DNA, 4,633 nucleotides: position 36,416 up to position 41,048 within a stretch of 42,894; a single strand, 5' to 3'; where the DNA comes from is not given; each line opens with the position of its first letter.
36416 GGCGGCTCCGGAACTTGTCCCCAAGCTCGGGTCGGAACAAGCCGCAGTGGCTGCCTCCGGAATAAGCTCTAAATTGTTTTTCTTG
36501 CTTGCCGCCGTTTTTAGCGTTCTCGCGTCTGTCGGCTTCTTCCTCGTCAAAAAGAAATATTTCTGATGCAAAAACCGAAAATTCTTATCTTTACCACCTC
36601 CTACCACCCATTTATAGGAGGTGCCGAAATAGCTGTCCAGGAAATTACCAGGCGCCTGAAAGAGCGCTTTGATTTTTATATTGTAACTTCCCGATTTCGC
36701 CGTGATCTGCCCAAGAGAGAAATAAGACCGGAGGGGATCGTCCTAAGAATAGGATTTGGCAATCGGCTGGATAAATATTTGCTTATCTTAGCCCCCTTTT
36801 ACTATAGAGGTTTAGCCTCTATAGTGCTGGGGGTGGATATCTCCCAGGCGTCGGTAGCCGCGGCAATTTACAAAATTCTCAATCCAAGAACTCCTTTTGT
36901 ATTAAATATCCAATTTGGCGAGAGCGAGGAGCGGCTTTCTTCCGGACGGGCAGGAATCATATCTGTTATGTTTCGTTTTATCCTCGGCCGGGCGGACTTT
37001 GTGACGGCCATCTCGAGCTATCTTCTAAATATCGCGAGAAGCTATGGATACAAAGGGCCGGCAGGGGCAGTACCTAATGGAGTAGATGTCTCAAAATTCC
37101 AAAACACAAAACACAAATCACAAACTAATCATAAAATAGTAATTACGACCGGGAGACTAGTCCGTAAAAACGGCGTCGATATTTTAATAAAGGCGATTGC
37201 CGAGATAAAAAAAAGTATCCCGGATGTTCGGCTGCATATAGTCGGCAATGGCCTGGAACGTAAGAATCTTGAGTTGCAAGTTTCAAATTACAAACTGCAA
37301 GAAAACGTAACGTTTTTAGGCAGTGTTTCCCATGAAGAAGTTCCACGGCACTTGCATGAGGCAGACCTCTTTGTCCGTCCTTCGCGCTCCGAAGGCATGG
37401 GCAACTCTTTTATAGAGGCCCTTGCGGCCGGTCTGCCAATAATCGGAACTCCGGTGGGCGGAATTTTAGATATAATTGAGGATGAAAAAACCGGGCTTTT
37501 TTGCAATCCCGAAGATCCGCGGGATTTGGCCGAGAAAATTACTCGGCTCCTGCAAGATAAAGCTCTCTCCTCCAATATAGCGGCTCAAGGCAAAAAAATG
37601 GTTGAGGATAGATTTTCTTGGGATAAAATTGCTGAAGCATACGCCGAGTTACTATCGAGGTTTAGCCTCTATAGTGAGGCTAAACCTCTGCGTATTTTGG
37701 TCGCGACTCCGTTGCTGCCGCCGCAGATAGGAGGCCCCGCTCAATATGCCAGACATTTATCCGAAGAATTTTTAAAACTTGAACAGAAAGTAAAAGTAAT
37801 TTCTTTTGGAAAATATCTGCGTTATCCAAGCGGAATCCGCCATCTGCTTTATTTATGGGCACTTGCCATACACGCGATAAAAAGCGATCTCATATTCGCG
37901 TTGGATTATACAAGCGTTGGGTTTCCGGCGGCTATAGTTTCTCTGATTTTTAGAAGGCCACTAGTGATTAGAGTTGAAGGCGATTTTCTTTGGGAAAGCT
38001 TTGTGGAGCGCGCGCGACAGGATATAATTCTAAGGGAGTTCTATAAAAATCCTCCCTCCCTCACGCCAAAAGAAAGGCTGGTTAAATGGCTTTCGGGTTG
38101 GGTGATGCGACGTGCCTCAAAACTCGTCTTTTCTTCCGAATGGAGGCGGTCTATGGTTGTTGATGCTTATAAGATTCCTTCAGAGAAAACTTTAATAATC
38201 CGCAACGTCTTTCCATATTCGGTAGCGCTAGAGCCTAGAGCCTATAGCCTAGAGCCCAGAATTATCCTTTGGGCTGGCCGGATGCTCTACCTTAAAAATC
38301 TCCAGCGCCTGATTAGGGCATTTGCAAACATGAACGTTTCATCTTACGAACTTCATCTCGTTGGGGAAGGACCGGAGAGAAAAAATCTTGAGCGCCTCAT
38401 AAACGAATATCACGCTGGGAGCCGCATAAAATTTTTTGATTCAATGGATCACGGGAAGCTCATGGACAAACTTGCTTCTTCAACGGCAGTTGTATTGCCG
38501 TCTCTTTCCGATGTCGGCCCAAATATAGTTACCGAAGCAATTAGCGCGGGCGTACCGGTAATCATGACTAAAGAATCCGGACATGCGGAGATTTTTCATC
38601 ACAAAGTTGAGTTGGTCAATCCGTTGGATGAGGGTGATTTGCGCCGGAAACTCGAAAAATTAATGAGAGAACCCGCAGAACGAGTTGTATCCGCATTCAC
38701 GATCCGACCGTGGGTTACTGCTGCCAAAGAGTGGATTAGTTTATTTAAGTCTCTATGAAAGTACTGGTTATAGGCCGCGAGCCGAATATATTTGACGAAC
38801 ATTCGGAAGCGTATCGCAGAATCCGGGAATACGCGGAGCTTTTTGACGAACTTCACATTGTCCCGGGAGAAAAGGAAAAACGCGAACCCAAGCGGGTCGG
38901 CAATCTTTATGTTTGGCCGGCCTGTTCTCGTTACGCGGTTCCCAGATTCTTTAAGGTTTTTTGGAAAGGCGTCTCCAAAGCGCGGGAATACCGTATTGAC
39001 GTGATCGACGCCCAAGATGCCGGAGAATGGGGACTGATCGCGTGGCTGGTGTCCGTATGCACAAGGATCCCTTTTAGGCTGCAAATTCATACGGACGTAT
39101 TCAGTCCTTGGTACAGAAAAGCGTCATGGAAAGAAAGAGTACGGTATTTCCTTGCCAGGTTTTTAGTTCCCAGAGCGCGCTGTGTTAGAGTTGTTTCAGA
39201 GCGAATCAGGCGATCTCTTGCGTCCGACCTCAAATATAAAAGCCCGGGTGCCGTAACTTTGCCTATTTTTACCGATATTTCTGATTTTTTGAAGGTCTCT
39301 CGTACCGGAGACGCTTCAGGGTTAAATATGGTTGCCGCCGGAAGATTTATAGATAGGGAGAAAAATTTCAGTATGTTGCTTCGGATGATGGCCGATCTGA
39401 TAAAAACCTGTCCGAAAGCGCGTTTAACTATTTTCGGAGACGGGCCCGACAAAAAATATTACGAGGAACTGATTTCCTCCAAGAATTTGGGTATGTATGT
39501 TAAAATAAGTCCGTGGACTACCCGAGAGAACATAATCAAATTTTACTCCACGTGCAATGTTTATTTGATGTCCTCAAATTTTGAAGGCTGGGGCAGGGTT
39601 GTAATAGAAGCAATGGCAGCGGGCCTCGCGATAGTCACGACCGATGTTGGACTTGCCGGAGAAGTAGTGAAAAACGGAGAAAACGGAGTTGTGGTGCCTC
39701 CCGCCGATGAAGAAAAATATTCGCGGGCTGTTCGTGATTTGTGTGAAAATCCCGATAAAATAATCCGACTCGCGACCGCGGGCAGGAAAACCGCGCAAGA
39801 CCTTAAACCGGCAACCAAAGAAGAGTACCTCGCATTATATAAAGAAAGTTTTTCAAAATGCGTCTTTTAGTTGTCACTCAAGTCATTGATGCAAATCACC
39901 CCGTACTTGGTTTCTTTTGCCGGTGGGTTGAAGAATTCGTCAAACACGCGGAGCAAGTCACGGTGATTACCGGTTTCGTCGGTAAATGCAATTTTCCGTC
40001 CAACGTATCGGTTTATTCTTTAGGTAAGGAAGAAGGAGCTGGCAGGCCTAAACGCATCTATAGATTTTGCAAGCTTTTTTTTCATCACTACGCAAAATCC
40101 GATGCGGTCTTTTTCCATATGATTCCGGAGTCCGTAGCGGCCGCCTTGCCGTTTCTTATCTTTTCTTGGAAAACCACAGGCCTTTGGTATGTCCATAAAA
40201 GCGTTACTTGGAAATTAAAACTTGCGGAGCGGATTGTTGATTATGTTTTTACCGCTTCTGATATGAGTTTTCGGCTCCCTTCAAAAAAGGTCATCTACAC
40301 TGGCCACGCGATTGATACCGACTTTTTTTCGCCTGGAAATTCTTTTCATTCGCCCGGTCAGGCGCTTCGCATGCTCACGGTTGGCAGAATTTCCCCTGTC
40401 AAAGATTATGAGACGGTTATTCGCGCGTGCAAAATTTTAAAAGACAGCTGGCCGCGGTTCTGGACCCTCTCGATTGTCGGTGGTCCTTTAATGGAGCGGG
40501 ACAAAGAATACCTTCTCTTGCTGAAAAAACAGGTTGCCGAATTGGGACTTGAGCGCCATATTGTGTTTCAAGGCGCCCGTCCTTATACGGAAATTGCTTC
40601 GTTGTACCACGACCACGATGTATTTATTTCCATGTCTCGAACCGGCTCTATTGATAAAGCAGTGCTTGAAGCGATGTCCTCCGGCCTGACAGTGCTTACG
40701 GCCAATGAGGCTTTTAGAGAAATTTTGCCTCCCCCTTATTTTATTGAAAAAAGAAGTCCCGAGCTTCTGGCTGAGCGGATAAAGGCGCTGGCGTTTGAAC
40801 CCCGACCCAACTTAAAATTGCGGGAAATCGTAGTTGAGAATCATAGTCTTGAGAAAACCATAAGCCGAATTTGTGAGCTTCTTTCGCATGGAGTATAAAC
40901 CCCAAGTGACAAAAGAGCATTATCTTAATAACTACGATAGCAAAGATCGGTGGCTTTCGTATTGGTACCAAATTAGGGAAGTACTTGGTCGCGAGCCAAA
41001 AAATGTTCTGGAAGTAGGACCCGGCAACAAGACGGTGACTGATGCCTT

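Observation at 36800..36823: The same 24-nt REP insertion yields the identical octapeptide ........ in a glycosyltransferase and in the RAYT itself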

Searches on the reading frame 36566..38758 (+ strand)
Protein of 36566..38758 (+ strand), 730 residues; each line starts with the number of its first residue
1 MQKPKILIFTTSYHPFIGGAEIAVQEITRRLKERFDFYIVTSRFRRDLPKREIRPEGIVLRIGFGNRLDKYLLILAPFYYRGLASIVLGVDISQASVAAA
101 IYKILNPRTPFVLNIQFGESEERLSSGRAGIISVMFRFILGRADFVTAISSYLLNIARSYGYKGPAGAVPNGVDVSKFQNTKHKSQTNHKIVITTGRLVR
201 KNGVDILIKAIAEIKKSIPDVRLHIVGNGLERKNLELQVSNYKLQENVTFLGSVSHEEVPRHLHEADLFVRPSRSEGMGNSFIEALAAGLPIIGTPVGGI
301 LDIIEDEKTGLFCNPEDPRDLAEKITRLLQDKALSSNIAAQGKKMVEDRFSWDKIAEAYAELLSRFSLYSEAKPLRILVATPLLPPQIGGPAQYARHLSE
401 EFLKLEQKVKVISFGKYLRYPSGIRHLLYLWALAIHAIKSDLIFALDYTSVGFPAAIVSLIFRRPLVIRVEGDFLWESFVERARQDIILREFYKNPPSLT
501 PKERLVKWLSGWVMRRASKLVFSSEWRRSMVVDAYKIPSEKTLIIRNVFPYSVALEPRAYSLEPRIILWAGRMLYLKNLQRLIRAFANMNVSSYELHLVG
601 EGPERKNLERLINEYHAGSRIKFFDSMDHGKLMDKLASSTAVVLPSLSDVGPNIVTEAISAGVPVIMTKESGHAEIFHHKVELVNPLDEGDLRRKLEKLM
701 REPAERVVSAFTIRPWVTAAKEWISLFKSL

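Call 14: search_protein_families(library=pfam, proteins=[window:36566-38758:+])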
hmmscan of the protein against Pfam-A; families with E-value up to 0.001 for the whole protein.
window:36566-38758:+ (730 aa): 6 families
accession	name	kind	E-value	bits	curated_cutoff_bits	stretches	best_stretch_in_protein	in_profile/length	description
PF00534.26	Glycos_transf_1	-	3.4e-74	248.5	26.4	2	179-345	5-172/172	Glycosyl transferases group 1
PF13692.12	Glyco_trans_1_4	-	1.7e-62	210.3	27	2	190-331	2-142/142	Glycosyl transferases group 1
PF20706.3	GT4-conflict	-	2.3e-24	86.6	26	2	141-357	145-383/385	Family 4 Glycosyltransferase in conflict systems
PF13439.12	Glyco_transf_4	-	3.2e-19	70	28.5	2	17-176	1-169/170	Glycosyltransferase Family 4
PF13524.12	Glyco_trans_1_2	-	3.4e-19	69.7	25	1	211-359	6-142/144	Glycosyl transferase-like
PF13579.12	Glyco_trans_4_4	-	1.1e-13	52.3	29.7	2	414-547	47-157/158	Glycosyl transferase 4-like domain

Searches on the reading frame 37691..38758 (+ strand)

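Call 56: search_protein_families(library=ncbifam, proteins=[window:37691-38758:+], max_evalue=0.01)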
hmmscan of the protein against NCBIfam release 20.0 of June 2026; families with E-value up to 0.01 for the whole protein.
window:37691-38758:+ (355 aa): 25 families
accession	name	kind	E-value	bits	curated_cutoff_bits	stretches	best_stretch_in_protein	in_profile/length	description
NF041876.1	EPS_EpsE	equivalog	7.9e-15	55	400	1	192-332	217-366/389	exopolysaccharide biosynthesis GT4 family glycosyltransferase EpsE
TIGR03088.1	stp2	hypoth_equivalog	5.1e-14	52.1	409.05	1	190-331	195-342/374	TIGR03088 family PEP-CTERM/XrtA system glycosyltransferase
NF047684.1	TeichurnBiosyTuaC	equivalog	9.1e-14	51.2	550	1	188-327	218-354/391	teichuronic acid biosynthesis protein TuaC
TIGR04157.1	glyco_rSAM_CFB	subfamily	3.5e-13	49.3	400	1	138-320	166-358/406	TIGR04157 family glycosyltransferase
NF041010.1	glycosy_Agl16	equivalog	1.4e-11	43.9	575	1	126-331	118-322/352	glycosylation protein Agl16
TIGR03999.1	thiol_BshA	equivalog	4.6e-11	42.3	273.7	1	190-307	200-316/375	N-acetyl-alpha-D-glucosaminyl L-malate synthase BshA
NF007396.0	PRK09922.1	equivalog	1e-10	41.1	385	1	145-324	140-323/361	lipopolysaccharide 1,6-galactosyltransferase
NF050063.1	ProtGlycPglJ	equivalog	2.7e-09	36.7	500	1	146-327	149-332/363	N-acetylgalactosamine-N,N'-diacetylbacillosaminyl-diphospho-undecaprenol 4-alpha-N-acetylgalactosaminyltransferase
NF046085.1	XrtY_assoc_Gly1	equivalog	2.9e-09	36.3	400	1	192-331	212-353/387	XrtY-associated glycosyltransferase XYAG1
NF053787.1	GlcN_PG_synth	equivalog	2e-08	33.5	480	1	189-354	197-351/361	N-acetylglucosaminyl phosphatidylglycerol synthase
TIGR04348.1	TIGR04348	equivalog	3.1e-07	29.7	300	1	194-299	142-248/310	selenoneine biosynthesis selenosugar synthase SenB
NF038298.1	EPS_HpsO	equivalog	4.9e-07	28.8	575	1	191-329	203-354/388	hormogonium polysaccharide biosynthesis glycosyltransferase HpsO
TIGR04063.1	stp3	hypoth_equivalog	8.8e-07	28.1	442.05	1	189-349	213-382/397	TIGR04063 family PEP-CTERM/XrtA system glycosyltransferase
NF041879.1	EPS_EpsH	equivalog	2.1e-06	26.8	800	1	190-312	238-361/431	exopolysaccharide biosynthesis glycosyltransferase EpsH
NF038229.1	Glyco4_Geo_Pelo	equivalog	3.2e-06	26.4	400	1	138-331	106-305/338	GPMC system family 4 glycosyltransferase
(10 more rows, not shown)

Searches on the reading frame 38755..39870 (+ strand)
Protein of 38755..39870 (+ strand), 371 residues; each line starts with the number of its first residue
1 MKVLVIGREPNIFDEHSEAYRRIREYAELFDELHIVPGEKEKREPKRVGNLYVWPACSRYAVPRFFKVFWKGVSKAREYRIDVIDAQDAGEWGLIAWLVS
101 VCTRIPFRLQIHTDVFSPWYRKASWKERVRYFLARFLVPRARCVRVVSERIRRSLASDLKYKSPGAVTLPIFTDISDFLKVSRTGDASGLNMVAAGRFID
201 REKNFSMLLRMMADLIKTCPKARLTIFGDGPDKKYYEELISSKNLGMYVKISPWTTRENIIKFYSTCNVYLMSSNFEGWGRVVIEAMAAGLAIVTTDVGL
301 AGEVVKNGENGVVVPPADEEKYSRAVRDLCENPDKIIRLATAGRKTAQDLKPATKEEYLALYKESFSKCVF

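Call 14: search_protein_families(library=pfam, proteins=[window:38755-39870:+])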
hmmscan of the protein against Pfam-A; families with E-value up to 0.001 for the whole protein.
window:38755-39870:+ (371 aa): 6 families
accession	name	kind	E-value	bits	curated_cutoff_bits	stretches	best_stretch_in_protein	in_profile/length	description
PF00534.26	Glycos_transf_1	-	8.4e-35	120.3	26.4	1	199-345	24-171/172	Glycosyl transferases group 1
PF13692.12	Glyco_trans_1_4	-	5.2e-30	105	27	1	192-332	4-142/142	Glycosyl transferases group 1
PF13439.12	Glyco_transf_4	-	3.8e-10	40.5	28.5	1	26-162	15-155/170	Glycosyltransferase Family 4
PF13579.12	Glyco_trans_4_4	-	7.7e-10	39.8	29.7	1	49-157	40-144/158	Glycosyl transferase 4-like domain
PF20706.3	GT4-conflict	-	3e-09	36.8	26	1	122-342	128-367/385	Family 4 Glycosyltransferase in conflict systems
PF13524.12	Glyco_trans_1_2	-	7.7e-07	29.6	25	1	213-348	7-130/144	Glycosyl transferase-like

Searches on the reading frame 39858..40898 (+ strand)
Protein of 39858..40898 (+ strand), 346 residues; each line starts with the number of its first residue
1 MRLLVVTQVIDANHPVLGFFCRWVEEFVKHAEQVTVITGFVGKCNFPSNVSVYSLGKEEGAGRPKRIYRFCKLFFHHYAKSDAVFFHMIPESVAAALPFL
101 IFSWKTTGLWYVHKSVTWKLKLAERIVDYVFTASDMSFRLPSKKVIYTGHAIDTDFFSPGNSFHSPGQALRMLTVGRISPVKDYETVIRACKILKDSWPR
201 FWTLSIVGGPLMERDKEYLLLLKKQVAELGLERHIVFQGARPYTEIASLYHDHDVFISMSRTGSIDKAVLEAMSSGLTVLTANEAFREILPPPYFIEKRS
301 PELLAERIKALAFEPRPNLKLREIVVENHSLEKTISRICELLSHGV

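Call 14: search_protein_families(library=pfam, proteins=[window:39858-40898:+])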
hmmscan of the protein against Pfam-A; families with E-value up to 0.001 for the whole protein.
window:39858-40898:+ (346 aa): 2 families
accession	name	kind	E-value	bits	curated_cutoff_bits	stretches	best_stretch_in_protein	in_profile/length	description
PF00534.26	Glycos_transf_1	-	8.8e-19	68.1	26.4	1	168-315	14-159/172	Glycosyl transferases group 1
PF13692.12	Glyco_trans_1_4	-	6.5e-17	62.5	27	1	171-311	3-139/142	Glycosyl transferases group 1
